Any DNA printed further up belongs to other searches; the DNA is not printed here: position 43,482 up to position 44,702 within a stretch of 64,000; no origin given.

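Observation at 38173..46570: Flagellin glycosylation operon with two different candidate flagellin glycosyltransferases plus three tailoring enzymes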

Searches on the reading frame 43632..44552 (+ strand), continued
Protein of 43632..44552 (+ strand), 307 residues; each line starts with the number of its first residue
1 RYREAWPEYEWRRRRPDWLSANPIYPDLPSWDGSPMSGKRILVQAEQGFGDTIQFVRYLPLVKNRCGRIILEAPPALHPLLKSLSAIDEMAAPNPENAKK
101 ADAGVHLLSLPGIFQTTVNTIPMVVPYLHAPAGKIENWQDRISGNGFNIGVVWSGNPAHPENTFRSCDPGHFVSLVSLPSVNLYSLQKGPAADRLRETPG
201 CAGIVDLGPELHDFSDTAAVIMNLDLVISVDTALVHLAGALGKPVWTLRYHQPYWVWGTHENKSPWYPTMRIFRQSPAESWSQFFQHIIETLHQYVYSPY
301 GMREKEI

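Call 92: search_solved_structures(query=A2, max_evalue=0.01, show_alignments=2)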
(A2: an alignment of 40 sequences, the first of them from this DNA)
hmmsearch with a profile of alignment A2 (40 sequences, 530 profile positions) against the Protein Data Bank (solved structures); distinct sequences matched with E-value up to 0.01: 405 (the best 60 are shown).
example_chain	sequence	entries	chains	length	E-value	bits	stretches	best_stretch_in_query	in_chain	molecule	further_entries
9qhb_A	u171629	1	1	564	2e-146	492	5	76-224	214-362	Engineered tetratricopeptide repeat protein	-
6eou_A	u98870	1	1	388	6.5e-115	388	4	8-216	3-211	UDP-N-acetylglucosamine--peptide N-acetylglucosaminyltransferase 110 kDa subunit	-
7ntf_A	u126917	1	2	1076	2.3e-102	346.6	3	7-216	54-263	Isoform 1 of UDP-N-acetylglucosamine--peptide N-acetylglucosaminyltransferase 110 kDa subu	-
7yeh_B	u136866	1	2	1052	3.8e-101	342.6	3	4-216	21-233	UDP-N-acetylglucosamine--peptide N-acetylglucosaminyltransferase 110 kDa subunit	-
7yea_A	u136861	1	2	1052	4e-101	342.5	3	7-216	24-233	UDP-N-acetylglucosamine--peptide N-acetylglucosaminyltransferase 110 kDa subunit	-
1w3b_A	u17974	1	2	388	5.3e-87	295.9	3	8-216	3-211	UDP-N-ACETYLGLUCOSAMINE--PEPTIDE N-ACETYLGLUCOSAMINYLTRANSFERASE 110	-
8bu0_A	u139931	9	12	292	2.2e-81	277.4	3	95-210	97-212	Consensus tetratricopeptide repeat protein | Crystal structure of an 8-repeat consensus TPR superhelix with Zinc. | Monomer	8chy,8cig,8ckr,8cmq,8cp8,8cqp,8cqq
9qhc_A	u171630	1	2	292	2.5e-74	254.1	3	95-210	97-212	Engineered tetratricopeptide repeat protein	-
7y4i_A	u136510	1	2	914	3.3e-63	217.4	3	42-239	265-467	Probable UDP-N-acetylglucosamine--peptide N-acetylglucosaminyltransferase SPINDLY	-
8dtf_A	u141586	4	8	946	4e-63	217.1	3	42-239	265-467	Probable UDP-N-acetylglucosamine--peptide N-acetylglucosaminyltransferase SPINDLY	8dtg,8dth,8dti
4rg6_A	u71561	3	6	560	1.5e-50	175.7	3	10-231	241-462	Cell division cycle protein 27 homolog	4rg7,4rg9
9g8o_B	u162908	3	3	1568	3.1e-49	171.3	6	19-207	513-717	Superkiller complex protein 3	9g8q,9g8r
7qdr_B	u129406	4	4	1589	5.7e-49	170.4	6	19-207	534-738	Tetratricopeptide repeat protein 37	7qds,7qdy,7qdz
4ui9_F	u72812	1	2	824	1.2e-48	169.4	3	9-231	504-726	CELL DIVISION CYCLE PROTEIN 27 HOMOLOG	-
5a31_F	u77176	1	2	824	1.2e-48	169.4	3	9-231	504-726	ANAPHASE-PROMOTING COMPLEX SUBUNIT 3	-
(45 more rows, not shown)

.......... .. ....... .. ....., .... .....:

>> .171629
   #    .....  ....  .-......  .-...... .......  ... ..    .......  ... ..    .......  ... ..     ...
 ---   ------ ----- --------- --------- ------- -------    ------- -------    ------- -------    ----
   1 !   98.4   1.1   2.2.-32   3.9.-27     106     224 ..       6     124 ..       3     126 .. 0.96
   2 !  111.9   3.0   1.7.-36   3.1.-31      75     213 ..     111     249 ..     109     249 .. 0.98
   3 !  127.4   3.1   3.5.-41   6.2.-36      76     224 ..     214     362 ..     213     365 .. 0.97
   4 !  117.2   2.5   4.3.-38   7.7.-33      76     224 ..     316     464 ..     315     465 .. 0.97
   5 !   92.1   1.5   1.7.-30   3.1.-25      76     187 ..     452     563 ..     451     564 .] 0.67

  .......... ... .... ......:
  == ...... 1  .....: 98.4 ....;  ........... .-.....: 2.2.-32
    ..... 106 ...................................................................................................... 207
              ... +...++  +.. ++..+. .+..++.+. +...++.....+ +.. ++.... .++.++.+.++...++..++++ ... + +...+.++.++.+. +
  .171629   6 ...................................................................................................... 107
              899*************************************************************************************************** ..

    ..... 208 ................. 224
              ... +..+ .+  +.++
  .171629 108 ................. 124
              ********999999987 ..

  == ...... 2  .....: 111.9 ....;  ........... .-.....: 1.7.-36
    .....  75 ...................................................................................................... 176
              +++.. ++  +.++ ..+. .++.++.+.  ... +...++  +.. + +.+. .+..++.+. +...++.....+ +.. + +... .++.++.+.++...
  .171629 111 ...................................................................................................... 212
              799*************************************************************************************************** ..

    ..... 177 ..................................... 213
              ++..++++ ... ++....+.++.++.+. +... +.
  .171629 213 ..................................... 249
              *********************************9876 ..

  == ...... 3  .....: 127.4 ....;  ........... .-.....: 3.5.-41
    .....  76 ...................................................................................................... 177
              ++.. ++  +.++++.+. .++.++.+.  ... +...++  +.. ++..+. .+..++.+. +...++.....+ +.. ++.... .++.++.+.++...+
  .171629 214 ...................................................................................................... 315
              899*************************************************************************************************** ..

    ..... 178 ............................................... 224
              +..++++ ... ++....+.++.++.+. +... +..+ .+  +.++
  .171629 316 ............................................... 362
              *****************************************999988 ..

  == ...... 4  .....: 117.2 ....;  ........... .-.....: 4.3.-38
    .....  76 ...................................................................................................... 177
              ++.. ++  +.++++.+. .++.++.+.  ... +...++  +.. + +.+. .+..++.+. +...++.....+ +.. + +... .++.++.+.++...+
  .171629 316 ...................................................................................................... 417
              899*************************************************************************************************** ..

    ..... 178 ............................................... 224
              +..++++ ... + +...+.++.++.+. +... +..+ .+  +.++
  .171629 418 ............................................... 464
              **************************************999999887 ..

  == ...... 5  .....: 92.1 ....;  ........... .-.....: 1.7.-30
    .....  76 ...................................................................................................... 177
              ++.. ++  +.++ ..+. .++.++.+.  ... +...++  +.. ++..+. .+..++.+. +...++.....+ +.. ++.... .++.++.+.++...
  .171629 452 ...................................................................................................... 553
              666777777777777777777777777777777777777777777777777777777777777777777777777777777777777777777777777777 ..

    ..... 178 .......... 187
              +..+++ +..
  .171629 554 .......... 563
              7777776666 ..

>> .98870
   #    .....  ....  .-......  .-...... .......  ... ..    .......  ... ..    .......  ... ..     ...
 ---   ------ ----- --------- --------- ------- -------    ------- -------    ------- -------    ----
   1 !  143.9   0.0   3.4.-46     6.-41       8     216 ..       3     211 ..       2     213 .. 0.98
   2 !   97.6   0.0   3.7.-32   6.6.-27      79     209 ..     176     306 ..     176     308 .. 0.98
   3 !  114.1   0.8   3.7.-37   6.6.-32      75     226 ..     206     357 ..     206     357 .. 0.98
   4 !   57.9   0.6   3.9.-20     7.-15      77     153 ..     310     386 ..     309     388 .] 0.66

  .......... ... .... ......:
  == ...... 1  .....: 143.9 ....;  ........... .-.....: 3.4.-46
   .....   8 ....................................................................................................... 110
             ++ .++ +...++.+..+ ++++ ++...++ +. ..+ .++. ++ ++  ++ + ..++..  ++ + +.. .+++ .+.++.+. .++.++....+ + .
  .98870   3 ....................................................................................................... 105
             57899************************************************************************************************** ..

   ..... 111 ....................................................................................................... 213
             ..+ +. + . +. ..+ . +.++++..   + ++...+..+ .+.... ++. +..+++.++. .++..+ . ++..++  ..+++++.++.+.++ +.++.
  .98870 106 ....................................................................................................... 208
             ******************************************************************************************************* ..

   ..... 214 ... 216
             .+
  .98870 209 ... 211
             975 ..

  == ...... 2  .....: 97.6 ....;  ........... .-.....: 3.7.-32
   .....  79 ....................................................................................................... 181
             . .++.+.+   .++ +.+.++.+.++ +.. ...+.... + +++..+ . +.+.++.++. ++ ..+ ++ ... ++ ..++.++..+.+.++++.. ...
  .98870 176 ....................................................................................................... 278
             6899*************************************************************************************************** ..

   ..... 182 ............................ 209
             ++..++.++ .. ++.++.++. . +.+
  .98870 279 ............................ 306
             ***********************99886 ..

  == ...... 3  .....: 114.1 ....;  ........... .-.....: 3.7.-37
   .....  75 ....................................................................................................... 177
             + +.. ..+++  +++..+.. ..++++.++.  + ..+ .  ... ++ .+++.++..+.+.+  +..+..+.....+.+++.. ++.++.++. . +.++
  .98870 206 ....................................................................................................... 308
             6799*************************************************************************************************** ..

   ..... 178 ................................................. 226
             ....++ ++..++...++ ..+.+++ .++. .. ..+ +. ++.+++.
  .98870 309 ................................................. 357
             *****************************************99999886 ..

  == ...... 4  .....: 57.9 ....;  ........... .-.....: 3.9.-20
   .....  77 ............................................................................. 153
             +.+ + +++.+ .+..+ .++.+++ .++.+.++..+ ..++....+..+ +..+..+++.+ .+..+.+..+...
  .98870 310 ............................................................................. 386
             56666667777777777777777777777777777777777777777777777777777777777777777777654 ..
